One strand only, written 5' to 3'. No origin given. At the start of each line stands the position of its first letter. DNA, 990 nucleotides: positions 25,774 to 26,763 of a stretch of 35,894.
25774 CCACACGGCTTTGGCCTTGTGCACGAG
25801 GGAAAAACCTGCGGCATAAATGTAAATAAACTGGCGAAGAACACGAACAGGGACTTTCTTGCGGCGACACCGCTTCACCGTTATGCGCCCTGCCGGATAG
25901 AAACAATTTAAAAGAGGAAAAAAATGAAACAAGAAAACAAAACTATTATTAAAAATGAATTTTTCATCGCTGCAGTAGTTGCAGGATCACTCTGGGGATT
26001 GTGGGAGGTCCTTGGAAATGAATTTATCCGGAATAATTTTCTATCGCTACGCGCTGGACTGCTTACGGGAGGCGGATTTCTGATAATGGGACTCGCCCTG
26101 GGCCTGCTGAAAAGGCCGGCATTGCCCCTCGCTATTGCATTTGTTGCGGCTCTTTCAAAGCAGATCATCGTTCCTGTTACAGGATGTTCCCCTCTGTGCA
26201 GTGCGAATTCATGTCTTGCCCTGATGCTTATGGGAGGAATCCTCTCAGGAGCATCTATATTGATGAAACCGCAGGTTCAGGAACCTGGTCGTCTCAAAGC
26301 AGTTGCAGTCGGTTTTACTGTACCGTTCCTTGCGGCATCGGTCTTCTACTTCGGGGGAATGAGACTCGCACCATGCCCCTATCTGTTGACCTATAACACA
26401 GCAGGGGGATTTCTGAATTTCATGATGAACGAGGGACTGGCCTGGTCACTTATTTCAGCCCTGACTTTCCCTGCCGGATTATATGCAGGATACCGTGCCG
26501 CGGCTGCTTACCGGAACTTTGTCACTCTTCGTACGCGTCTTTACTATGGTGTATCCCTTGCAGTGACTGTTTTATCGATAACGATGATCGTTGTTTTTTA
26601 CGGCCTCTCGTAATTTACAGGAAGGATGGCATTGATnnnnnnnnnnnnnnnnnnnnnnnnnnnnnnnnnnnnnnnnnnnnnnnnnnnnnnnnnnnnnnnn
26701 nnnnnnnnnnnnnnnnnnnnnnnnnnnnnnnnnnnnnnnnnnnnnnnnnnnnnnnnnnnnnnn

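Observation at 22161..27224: Divergent six-gene cluster of function-unknown families with a metal / molybdopterin-cofactor flavour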

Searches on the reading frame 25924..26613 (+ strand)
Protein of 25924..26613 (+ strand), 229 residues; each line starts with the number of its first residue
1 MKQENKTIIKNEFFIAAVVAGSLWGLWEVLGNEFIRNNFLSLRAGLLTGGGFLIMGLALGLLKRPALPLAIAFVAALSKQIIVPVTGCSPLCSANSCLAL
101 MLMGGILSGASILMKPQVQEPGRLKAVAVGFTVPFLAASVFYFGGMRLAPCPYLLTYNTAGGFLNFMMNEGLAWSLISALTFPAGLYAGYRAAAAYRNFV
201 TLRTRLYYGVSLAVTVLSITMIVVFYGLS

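Call 3: search_protein_families(library=pfam, proteins=[window:25924-26613:+], max_evalue=0.01)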
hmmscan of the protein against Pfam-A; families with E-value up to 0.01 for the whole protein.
window:25924-26613:+ (229 aa): 0 families

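Call 4: search_protein_families(library=ncbifam, proteins=[window:25924-26613:+], max_evalue=0.01)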
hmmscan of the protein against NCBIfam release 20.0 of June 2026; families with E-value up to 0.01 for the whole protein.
window:25924-26613:+ (229 aa): 0 families

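Call 6: search_protein_families(library=pfam, proteins=[window:25924-26613:+], max_evalue=10)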
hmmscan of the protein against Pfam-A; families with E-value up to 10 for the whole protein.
window:25924-26613:+ (229 aa): 0 families

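Call 11: find_encoding_contigs(protein=window:25924-26613:+, flank=10000, max_places=6)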
Protein window:25924-26613:+ (229 aa): 1 contig read that carries it; 1 place shown.
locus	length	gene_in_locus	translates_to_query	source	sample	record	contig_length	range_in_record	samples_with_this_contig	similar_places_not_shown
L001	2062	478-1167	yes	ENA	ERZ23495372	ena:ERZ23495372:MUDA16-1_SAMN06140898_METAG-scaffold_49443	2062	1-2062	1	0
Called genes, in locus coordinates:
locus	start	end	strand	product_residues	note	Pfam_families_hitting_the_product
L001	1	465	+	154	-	?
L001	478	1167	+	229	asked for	-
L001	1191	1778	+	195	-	PF02663:FmdE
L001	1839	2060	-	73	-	?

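Call 22: find_homologous_proteins(query=window:25924-26613:+, max_evalue=0.001)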
Query window:25924-26613:+ (229 aa): 17 proteins with E <= 0.001 among 8000 candidates.
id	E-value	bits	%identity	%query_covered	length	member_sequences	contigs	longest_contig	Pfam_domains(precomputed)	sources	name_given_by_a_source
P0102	4.1e-141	486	100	100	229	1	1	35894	-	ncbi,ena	-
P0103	5.0e-39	153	40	92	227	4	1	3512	-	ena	-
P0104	2.1e-36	144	42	91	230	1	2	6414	-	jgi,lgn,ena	-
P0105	1.2e-35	142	41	95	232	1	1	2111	-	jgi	jgi:hypothetical protein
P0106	2.5e-35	140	39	99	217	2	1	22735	-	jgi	-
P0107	9.2e-35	139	42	93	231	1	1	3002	-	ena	-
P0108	2.0e-34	137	39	96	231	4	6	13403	-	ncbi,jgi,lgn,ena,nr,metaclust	ncbi:MAG: hypothetical protein RAP70_11370 [Candidatus Celaenobacter antarcticus]|nr:hypothetical pr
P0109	1.6e-31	128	41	94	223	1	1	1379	-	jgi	-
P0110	1.8e-30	125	39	94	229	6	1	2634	-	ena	-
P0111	1.3e-29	122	38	83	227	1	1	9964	-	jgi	-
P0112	2.2e-26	111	36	95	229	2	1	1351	-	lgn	-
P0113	9.6e-25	106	37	83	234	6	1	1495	-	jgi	jgi:hypothetical protein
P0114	2.5e-24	104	44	73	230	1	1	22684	-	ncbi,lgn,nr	ncbi:MAG: hypothetical protein JXQ29_09450 [Planctomycetes bacterium]|nr:hypothetical protein [Planc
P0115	4.1e-23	101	37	91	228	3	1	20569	-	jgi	-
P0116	8.1e-22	96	36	91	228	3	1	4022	-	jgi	jgi:hypothetical protein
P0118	3.2e-20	91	40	68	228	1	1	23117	-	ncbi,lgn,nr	ncbi:MAG: hypothetical protein JW819_09670 [Candidatus Krumholzibacteriota bacterium]|nr:hypothetica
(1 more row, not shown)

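Call 24: find_encoding_contigs(protein=P0106, flank=8000, max_places=2)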
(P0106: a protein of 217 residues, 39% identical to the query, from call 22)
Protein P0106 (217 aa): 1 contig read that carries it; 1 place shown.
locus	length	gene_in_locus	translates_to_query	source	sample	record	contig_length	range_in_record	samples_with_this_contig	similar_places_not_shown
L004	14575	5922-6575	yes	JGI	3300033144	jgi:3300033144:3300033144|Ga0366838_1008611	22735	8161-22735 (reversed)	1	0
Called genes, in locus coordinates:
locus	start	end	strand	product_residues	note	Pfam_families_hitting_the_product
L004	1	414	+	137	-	?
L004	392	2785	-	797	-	PF10034:Dpy19, PF13428:TPR_14 (faint)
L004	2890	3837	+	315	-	PF07719:TPR_2 (faint), PF13424:TPR_12 (faint)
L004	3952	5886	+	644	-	PF07715:Plug, PF00593:TonB_dep_Rec_b-barrel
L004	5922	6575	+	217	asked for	-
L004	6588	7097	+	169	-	PF03266:NTPase_1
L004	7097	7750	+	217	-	-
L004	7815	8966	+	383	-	PF00070:Pyr_redox (faint), PF00890:FAD_binding_2 (faint), PF01266:DAO, PF03486:HI0933_like (faint), PF13450:NAD_binding_8 (weak), PF13738:Pyr_redox_3 (faint)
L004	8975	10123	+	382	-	PF02646:RmuC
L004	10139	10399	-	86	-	PF20660:DUF6812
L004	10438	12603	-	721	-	PF01590:GAF, PF13185:GAF_2 (weak), PF05157:MshEN (weak), PF00437:T2SSE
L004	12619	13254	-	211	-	PF03767:Acid_phosphat_B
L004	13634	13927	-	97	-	PF03840:SecG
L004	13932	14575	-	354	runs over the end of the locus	PF00162:PGK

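Call 25: find_encoding_contigs(protein=P0114, flank=8000, max_places=2)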
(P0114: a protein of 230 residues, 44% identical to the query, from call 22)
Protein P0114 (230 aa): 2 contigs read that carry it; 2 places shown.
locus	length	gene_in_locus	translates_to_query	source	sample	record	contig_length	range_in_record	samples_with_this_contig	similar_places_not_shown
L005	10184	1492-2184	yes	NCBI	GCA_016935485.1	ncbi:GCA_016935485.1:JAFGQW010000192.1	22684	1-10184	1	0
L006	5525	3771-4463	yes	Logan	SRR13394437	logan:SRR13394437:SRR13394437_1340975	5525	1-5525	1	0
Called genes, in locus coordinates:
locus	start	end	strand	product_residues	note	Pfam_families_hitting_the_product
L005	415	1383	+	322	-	-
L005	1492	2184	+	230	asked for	-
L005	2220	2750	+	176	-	PF03266:NTPase_1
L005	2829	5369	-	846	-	PF25778:DUF7948, PF06739:SBBP (weak)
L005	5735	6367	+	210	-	-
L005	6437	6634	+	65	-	PF07927:HicA_toxin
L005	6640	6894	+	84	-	PF15919:HicB_lk_antitox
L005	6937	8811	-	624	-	-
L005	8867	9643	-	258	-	PF08003:Methyltransf_9 (faint), PF13489:Methyltransf_23 (weak), PF08241:Methyltransf_11 (faint), PF13649:Methyltransf_25 (faint)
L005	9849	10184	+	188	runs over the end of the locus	PF13432:TPR_16 (weak)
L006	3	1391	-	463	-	?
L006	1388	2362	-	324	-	PF04392:ABC_sub_bind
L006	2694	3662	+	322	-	-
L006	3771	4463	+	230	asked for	-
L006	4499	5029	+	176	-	PF03266:NTPase_1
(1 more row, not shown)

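Call 26: find_encoding_contigs(protein=P0118, flank=8000, max_places=2)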
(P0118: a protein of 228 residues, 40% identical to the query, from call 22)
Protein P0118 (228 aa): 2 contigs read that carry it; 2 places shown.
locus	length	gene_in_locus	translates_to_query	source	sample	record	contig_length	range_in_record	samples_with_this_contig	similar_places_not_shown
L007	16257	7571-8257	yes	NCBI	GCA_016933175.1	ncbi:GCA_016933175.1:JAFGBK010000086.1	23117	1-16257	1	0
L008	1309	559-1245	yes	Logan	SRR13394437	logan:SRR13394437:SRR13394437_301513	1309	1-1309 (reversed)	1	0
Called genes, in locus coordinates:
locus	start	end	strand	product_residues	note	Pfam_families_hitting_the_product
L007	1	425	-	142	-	PF13439:Glyco_transf_4, PF13579:Glyco_trans_4_4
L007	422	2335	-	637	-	PF03169:OPT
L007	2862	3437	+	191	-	PF00072:Response_reg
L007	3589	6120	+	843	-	PF08309:LVIVD (faint), PF13860:FlgD_ig (weak)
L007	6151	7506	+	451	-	PF07690:MFS_1, PF13000:Acatn, PF03092:BT1, PF00083:Sugar_tr (faint)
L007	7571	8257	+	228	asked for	-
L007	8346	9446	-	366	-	PF01757:Acyl_transf_3 (weak), PF07786:HGSNAT_cat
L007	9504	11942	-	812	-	PF08309:LVIVD, PF03781:FGE-sulfatase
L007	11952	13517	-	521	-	-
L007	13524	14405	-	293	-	-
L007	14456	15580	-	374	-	-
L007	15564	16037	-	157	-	PF14102:Caps_synth_CapC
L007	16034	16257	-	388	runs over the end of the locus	PF08245:Mur_ligase_M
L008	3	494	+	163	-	?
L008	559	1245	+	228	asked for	-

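Call 27: find_encoding_contigs(protein=P0108, flank=8000, max_places=2)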
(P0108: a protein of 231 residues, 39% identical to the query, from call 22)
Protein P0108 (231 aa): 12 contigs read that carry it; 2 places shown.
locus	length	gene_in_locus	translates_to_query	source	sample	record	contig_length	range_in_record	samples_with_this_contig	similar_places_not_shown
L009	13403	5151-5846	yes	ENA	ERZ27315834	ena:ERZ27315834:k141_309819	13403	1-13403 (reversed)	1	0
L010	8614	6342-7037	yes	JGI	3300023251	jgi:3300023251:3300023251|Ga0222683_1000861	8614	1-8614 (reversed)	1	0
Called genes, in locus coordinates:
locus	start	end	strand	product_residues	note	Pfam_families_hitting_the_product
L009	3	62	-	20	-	?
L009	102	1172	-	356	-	PF01594:AI-2E_transport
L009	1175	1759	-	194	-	PF00027:cNMP_binding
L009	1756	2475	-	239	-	PF06695:Sm_multidrug_ex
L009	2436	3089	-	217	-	PF01135:PCMT, PF00398:RrnaAD, PF13847:Methyltransf_31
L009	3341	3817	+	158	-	-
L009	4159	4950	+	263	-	-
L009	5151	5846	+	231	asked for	-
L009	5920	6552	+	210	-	-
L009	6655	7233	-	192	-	PF01797:Y1_Tnp (weak)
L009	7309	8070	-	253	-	PF01975:SurE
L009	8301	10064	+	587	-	PF13424:TPR_12, PF24885:TPR_NPHP3, PF13424:TPR_12, PF17874:TPR_MalT (weak), PF00515:TPR_1 (weak), PF13424:TPR_12, PF13424:TPR_12, PF02518:HATPase_c, +8 more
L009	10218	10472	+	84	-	PF01381:HTH_3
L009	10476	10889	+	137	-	-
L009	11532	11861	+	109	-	PF25470:DUF7901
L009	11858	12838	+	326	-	PF25470:DUF7901, PF13860:FlgD_ig (weak), PF18962:Por_Secre_tail (weak)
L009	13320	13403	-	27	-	?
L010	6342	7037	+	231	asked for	-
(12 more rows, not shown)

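Call 29: search_protein_families(library=pfam, proteins=[L004:7097-7750:+, L009:5920-6552:+, L005:415-1383:+, L009:4159-4950:+, L009:3341-3817:+, L004:6588-7097:+, L005:2220-2750:+], max_evalue=1)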
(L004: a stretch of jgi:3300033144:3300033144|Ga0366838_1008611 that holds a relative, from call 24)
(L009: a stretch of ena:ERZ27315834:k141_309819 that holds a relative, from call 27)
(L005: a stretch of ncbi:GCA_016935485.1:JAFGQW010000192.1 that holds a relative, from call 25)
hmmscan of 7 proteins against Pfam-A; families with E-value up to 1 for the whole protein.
L004:7097-7750:+ (217 aa): 4 families
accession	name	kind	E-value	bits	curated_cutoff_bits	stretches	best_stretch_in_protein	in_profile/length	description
PF12804.13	NTP_transf_3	-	1.3e-05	25.9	27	1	84-208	35-155/160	MobA-like NTP transferase domain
PF02604.26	PhdYeFM_antitox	-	0.0042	17.3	29.8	1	11-49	6-48/74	Antitoxin Phd_YefM, type II toxin-antitoxin system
PF20469.4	OLD-like_TOPRIM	-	0.08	13.9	23.2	0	153-206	17-61/67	Overcoming lysogenization defect protein-like, TOPRIM domain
PF18506.7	RelB-like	-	0.13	12.6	27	1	25-50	3-28/62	RelB Antitoxin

L009:5920-6552:+ (210 aa): 1 family
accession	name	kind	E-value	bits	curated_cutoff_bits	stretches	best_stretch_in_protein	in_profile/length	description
PF07508.19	Recombinase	-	0.13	12.9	21.1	1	185-209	77-101/102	Recombinase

L005:415-1383:+ (322 aa): 0 families

L009:4159-4950:+ (263 aa): 1 family
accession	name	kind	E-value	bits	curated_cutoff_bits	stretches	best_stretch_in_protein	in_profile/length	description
PF11185.13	DUF2971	-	0.077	14.8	22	1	103-169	1-88/89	Protein of unknown function (DUF2971)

L009:3341-3817:+ (158 aa): 0 families

L004:6588-7097:+ (169 aa): 22 families
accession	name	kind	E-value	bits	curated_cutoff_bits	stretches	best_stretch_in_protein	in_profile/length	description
PF03266.21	NTPase_1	-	2.4e-21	76.7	23.9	1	2-164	1-167/168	NTPase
PF13401.12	AAA_22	-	5.4e-05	24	27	1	3-45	8-49/130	AAA domain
PF00437.27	T2SSE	-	0.0053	15.9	24.9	1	2-28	144-170/370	Type II/IV secretion system protein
PF10649.15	DUF2478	-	0.014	15.5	22.3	1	82-138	82-137/159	Protein of unknown function (DUF2478)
PF00448.28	SRP54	-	0.021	14.9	22.7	1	3-29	4-30/196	SRP54-type protein, GTPase domain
PF20720.3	nSTAND3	-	0.028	14.6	27.2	1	3-22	20-39/155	Novel STAND NTPase 3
PF04851.21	ResIII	-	0.032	14.6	22.5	1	3-29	26-52/164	Type III restriction enzyme, res subunit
PF00270.35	DEAD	-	0.033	14.4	26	1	2-32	16-48/167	DEAD/DEAH box helicase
PF13245.12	AAA_19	-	0.039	14.6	25.1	1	3-30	14-41/134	AAA domain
PF00176.29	SNF2-rel_dom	-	0.042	13.4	24.9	1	2-142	19-69/290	SNF2-related domain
PF13191.12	AAA_16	-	0.061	14.3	32.6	1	2-27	26-51/167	AAA ATPase domain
PF05729.18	NACHT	-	0.065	13.5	26.7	1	3-27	3-27/167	NACHT domain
PF10412.15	TrwB_AAD_bind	-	0.07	12.4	20.5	1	3-27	18-42/387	Type IV secretion-system coupling protein DNA-binding domain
PF13238.12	AAA_18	-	0.084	13.8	29.4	1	3-60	1-42/128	AAA domain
PF03029.23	ATP_bind_1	-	0.12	12.5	27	1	6-30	2-26/240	Conserved hypothetical ATP binding protein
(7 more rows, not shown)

L005:2220-2750:+ (176 aa): 4 families
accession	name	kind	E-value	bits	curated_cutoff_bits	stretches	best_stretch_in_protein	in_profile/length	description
PF03266.21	NTPase_1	-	1.4e-27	97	23.9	1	2-164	1-167/168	NTPase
PF13191.12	AAA_16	-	0.014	16.3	32.6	1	3-26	27-51/167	AAA ATPase domain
PF13401.12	AAA_22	-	0.051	14.3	27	1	3-32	8-39/130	AAA domain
PF13555.12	AAA_29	-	0.08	13.1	27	1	3-23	25-45/61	P-loop containing region of AAA domain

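Call 40: find_related_loci(query=A2, collection=metagenome_contigs, flank=6000)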
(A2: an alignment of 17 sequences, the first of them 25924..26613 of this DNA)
Query A2 (229 aa) in metagenome_contigs; peptide patterns used: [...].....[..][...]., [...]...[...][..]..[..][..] (x = any residue, [..] = any of these).
600 stretches matched a pattern (row limit reached: there are more); 165 encode a relative of the query (tblastn E <= 1e-3); the best 80 are kept; 80 distinct loci.
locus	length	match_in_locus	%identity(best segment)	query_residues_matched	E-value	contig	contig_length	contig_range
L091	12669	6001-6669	45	1-222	9e-49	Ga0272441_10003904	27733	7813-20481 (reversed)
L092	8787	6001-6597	46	12-211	3e-44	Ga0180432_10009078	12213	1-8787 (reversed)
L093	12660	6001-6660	41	2-224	2e-43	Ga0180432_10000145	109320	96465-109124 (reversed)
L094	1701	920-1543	42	6-214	9e-44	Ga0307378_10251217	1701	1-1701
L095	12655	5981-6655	41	3-224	4e-42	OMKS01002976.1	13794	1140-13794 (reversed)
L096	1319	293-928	44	12-225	2e-43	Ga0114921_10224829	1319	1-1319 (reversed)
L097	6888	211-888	42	2-227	4e-41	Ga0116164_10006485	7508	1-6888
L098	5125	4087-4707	41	4-211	3e-40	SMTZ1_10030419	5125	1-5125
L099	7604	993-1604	39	4-208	5e-40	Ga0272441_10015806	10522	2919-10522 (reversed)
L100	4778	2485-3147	39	1-220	6e-40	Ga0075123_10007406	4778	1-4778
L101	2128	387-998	43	4-208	3e-39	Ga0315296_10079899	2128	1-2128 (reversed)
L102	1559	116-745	41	6-216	7e-40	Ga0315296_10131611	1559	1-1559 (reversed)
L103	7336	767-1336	40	21-211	4e-39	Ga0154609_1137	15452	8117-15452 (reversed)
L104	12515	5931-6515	46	21-216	3e-39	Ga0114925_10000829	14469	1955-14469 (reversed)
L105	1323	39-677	38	3-216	6e-40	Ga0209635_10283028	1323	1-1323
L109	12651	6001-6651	43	2-215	3e-38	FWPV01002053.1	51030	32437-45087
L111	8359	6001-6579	44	1-191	6e-38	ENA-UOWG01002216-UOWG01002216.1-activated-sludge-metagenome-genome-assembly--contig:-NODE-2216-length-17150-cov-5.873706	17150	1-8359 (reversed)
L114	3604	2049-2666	41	1-208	1e-37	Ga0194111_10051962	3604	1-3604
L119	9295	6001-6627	42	1-207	9e-38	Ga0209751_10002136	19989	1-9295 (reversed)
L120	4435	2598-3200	41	15-216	1e-36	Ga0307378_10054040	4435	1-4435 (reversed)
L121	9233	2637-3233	38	9-216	1e-36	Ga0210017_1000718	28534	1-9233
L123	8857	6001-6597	38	9-216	1e-36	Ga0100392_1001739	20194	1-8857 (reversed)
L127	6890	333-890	44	21-208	4e-35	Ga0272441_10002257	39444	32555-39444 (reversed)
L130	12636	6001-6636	34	4-216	7e-35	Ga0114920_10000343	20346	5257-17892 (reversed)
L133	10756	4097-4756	39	3-215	1e-33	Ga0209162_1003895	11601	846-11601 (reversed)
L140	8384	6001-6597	39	12-211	4e-33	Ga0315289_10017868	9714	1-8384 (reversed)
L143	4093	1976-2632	32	1-217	2e-31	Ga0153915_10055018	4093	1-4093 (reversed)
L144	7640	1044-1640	38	14-217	2e-31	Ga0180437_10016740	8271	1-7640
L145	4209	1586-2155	36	21-215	6e-31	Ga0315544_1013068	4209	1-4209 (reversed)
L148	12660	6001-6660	32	4-224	1e-30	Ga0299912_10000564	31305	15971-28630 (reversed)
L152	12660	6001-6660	38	3-216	2e-29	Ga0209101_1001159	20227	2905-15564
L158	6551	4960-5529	43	3-189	8e-29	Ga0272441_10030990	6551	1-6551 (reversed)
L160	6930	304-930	33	2-219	4e-28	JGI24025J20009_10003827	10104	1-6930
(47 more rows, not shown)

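Call 45: search_protein_families(library=pfam, proteins=[L111:3742-5985:+, L091:3746-5983:+, L095:3594-5852:+, L158:2479-4737:+], max_evalue=0.001)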
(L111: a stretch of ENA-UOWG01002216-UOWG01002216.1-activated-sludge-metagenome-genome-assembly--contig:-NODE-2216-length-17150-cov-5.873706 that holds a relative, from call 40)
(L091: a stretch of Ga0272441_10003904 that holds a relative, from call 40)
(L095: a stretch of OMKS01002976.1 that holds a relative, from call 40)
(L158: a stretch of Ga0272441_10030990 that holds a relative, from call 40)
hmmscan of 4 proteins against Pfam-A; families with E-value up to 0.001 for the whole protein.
L111:3742-5985:+ (747 aa): 3 families
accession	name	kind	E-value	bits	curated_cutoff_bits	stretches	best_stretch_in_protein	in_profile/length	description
PF00384.28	Molybdopterin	-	1e-19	71.3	24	1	61-469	1-346/353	Molybdopterin oxidoreductase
PF01568.27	Molydop_binding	-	1.6e-18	67.2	26.8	1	629-732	1-100/110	Molydopterin dinucleotide binding domain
PF04879.21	Molybdop_Fe4S4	-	4.3e-13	49.5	22.7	1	6-57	3-54/55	Molybdopterin oxidoreductase Fe4S4 domain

L091:3746-5983:+ (745 aa): 3 families
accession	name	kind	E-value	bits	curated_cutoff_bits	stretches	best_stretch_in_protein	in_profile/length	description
PF00384.28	Molybdopterin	-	1.2e-30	107.2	24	1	59-471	1-351/353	Molybdopterin oxidoreductase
PF01568.27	Molydop_binding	-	7e-19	68.3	26.8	1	626-738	1-109/110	Molydopterin dinucleotide binding domain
PF04879.21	Molybdop_Fe4S4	-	5.9e-14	52.2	22.7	1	4-55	3-54/55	Molybdopterin oxidoreductase Fe4S4 domain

L095:3594-5852:+ (752 aa): 3 families
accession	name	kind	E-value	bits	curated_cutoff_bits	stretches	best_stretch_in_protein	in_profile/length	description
PF00384.28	Molybdopterin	-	9e-27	94.5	24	1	65-479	1-352/353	Molybdopterin oxidoreductase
PF01568.27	Molydop_binding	-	2.9e-18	66.4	26.8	1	633-736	1-100/110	Molydopterin dinucleotide binding domain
PF04879.21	Molybdop_Fe4S4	-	6.6e-12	45.7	22.7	1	9-61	2-54/55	Molybdopterin oxidoreductase Fe4S4 domain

L158:2479-4737:+ (752 aa): 3 families
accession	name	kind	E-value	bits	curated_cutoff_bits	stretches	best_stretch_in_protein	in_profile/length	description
PF00384.28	Molybdopterin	-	4.4e-27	95.5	24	1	65-479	1-352/353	Molybdopterin oxidoreductase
PF01568.27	Molydop_binding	-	5.5e-18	65.5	26.8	1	633-736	1-100/110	Molydopterin dinucleotide binding domain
PF04879.21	Molybdop_Fe4S4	-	4.3e-13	49.5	22.7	1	9-61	2-54/55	Molybdopterin oxidoreductase Fe4S4 domain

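Call 46: search_solved_structures(query=L111:3742-5985:+, max_evalue=0.00001)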
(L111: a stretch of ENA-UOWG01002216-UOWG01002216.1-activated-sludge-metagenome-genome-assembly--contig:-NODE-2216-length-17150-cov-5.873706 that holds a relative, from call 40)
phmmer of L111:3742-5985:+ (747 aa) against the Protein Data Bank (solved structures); distinct sequences matched with E-value up to 0.00001: 48.
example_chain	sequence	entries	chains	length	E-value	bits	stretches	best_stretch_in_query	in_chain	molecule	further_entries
7qv7_S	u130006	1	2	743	2.2e-36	128.7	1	8-479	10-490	Hydrogen dependent carbon dioxide reductase subunit FdhF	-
9t1s_L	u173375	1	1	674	1.6e-31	112.6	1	9-478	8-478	formate dehydrogenase (coenzyme F420)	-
2e7z_A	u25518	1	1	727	8.6e-31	110.3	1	9-284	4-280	Acetylene hydratase Ahy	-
2jio_A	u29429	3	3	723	1.2e-30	109.8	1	4-324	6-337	PERIPLASMIC NITRATE REDUCTASE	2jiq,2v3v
2jim_A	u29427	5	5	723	5.3e-30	107.7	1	4-324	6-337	PERIPLASMIC NITRATE REDUCTASE | PROTEIN (PERIPLASMIC NITRATE REDUCTASE)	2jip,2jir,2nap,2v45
7vw6_A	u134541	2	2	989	1.2e-29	106.5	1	8-479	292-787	Formate dehydrogenase | Tungsten-containing formate dehydrogenase alpha subunit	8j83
7e5z_A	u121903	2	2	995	1.2e-29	106.5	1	8-479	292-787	Formate dehydrogenase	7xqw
7bkb_D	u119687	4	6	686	1.3e-29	106.3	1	7-266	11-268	Formate dehydrogenase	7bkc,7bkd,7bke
1aa6_A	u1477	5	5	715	3.3e-29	105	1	9-434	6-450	FORMATE DEHYDROGENASE H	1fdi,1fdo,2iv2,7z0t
2vpw_A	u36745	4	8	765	1.8e-26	96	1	11-456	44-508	THIOSULFATE REDUCTASE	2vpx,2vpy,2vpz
9vap_A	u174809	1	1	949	5.7e-23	84.4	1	5-326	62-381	Formate dehydrogenase molybdopterin-binding subunit FdhA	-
9wxb_B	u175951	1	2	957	7.5e-22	80.7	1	9-477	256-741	Formate dehydrogenase alpha subunit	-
6cz7_A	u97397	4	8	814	3.6e-21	78.5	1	3-251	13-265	ArrA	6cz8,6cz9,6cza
6tg9_A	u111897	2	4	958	1.2e-19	73.4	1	9-308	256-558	Formate dehydrogenase subunit alpha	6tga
3ml1_A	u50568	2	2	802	1.7e-19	72.9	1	5-248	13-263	Periplasmic nitrate reductase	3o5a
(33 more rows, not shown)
